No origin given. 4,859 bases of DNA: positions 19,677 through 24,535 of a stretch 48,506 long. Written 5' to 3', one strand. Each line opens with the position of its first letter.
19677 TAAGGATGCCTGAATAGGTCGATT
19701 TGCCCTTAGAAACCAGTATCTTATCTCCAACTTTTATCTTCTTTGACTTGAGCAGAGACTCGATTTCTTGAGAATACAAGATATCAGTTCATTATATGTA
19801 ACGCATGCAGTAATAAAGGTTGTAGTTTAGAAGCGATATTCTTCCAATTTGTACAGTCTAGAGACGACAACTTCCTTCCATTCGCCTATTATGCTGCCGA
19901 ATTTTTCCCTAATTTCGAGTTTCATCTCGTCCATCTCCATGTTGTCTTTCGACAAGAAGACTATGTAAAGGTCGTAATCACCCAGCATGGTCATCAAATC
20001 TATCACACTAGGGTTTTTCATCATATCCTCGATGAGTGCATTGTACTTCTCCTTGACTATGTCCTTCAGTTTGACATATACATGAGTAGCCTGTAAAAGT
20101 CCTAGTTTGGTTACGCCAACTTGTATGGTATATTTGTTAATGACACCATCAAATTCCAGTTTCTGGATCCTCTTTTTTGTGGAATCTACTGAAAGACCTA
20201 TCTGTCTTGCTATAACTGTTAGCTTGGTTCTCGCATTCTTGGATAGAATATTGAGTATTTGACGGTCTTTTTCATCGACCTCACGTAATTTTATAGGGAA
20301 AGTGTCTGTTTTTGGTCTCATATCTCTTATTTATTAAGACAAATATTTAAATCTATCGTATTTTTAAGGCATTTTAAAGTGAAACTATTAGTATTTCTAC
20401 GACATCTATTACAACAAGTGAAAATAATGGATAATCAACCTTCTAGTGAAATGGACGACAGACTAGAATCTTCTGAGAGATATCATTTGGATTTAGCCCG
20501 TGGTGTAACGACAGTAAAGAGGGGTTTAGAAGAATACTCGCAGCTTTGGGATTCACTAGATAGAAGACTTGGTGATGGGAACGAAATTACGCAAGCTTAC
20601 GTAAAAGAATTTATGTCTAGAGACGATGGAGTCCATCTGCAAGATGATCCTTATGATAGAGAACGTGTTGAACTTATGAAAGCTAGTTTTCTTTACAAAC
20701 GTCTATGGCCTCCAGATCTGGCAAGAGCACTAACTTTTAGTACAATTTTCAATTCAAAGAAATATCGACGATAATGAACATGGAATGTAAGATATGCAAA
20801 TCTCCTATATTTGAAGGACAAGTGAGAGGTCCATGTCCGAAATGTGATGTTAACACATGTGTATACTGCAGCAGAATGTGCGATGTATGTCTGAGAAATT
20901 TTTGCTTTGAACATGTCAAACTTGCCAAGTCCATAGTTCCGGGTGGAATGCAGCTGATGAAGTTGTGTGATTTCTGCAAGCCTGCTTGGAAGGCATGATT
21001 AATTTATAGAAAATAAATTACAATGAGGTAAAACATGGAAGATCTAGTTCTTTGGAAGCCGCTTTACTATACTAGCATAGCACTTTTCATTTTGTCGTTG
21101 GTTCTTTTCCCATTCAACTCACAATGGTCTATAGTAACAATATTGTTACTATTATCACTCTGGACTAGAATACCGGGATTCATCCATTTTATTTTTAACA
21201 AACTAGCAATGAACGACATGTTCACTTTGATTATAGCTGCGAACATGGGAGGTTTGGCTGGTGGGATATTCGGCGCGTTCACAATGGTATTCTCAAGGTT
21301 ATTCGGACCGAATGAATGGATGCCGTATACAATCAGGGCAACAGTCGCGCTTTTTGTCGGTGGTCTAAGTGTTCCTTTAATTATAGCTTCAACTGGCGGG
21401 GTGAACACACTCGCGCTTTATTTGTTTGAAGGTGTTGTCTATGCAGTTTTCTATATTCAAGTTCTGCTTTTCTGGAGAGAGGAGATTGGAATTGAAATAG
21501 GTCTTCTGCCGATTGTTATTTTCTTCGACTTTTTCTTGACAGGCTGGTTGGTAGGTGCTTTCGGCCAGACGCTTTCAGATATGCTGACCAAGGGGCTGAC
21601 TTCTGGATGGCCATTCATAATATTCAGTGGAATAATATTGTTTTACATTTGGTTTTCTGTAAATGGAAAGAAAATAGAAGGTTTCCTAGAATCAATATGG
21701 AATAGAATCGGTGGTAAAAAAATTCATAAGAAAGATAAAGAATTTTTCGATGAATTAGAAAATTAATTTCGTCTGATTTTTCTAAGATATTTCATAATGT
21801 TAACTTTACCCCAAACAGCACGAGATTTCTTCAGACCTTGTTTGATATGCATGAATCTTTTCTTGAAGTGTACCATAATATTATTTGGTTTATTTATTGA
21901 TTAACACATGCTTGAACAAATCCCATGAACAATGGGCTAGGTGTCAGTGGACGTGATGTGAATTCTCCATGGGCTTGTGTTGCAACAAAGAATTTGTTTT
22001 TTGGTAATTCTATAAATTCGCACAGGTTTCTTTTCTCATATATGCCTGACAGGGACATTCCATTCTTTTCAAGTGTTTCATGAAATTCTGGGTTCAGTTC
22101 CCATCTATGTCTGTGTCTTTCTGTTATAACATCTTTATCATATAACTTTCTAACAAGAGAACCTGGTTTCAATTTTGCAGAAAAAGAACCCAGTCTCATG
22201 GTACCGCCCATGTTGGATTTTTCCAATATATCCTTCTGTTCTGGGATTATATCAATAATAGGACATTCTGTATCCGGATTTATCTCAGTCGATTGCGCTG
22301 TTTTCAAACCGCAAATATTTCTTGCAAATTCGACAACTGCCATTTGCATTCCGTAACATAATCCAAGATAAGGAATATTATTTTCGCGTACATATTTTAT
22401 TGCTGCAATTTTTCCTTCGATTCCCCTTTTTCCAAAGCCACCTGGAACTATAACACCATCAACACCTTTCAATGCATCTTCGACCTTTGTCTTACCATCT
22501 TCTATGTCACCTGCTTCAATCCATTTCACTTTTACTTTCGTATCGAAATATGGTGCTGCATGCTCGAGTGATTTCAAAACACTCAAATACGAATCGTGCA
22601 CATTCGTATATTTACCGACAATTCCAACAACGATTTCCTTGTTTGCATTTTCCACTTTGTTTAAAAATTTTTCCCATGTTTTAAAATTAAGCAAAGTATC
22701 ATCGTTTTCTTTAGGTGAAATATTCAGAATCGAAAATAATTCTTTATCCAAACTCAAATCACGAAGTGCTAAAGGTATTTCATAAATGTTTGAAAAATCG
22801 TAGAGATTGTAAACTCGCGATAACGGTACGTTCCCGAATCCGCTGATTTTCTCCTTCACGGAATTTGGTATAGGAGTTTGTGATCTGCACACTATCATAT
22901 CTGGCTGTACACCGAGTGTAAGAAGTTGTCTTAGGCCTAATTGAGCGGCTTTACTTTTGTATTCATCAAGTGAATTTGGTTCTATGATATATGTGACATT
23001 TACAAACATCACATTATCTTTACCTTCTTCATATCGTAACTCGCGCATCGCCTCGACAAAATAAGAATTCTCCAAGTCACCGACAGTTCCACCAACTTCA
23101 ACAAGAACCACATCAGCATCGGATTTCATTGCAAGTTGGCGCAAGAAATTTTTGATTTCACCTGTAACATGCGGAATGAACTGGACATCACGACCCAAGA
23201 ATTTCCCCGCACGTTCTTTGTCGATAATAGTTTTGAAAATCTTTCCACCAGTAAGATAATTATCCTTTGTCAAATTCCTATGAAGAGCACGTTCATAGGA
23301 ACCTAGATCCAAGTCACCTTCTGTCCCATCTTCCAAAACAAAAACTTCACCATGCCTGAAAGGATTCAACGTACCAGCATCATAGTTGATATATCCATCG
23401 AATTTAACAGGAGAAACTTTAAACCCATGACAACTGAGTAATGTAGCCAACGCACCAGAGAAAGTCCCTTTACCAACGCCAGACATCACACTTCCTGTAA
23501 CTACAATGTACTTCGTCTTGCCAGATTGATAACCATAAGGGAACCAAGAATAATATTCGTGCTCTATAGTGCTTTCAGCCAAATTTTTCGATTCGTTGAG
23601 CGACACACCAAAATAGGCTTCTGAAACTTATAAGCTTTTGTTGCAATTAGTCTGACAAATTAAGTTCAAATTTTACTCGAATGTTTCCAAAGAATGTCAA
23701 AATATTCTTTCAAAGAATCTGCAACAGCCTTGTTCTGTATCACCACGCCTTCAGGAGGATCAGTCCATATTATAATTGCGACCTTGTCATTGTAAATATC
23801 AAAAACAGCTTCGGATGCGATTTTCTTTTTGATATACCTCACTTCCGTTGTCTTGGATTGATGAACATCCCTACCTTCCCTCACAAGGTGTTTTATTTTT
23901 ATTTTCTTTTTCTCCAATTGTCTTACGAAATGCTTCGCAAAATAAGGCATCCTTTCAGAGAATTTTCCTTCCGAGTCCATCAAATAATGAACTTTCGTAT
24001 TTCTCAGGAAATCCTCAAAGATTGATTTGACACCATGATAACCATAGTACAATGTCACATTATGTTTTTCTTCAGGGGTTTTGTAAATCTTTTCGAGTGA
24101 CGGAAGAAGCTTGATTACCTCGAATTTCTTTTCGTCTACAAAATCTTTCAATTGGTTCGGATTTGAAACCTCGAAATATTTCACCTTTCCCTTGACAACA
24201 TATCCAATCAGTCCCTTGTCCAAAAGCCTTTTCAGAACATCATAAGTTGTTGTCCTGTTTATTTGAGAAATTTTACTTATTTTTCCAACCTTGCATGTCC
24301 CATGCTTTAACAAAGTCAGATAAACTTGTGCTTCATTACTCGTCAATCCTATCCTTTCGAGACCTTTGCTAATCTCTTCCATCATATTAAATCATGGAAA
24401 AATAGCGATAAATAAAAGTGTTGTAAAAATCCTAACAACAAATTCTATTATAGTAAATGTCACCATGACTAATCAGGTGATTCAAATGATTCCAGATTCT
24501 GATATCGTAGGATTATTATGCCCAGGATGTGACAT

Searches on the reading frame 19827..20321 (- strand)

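Call 73: search_protein_families(library=pfam, proteins=[window:19827-20321:-], max_evalue=0.001)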
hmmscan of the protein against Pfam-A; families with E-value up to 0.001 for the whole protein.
window:19827-20321:- (164 aa): 2 families
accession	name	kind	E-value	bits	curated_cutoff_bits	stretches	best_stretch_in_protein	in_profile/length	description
PF13404.12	HTH_AsnC-type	-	8.6e-13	48.3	27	1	16-56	2-42/42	AsnC-type helix-turn-helix domain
PF13412.12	HTH_24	-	1.7e-11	44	21.9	1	16-61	2-47/48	Winged helix-turn-helix DNA-binding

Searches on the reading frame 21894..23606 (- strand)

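Call 73: search_protein_families(library=pfam, proteins=[window:21894-23606:-], max_evalue=0.001)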
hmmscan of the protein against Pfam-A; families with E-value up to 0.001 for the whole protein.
window:21894-23606:- (570 aa): 3 families
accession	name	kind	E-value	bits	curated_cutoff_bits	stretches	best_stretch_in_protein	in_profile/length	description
PF06418.20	CTP_synth_N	-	1.5e-98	329.8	26.1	1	32-296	1-265/265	CTP synthase N-terminus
PF00117.34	GATase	-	2.2e-32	112.7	22.8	1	336-565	2-189/190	Glutamine amidotransferase class-I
PF01656.29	CbiA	-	3.5e-05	24.2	25.4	1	39-212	5-54/125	CobQ/CobB/MinD/ParA nucleotide binding domain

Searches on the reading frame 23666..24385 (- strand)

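Call 73: search_protein_families(library=pfam, proteins=[window:23666-24385:-], max_evalue=0.001)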
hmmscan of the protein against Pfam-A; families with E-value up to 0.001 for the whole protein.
window:23666-24385:- (239 aa): 3 families
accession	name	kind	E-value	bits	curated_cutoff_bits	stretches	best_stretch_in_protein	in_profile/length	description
PF01978.25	TrmB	-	7.5e-17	61.4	25.6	1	9-76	1-67/68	Sugar-specific transcriptional regulator TrmB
PF01047.28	MarR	-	1.9e-05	24.9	24.6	1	14-60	1-47/59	MarR family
PF03965.22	Penicillinase_R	-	0.00072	20.3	22.6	0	14-69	1-60/115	Penicillinase repressor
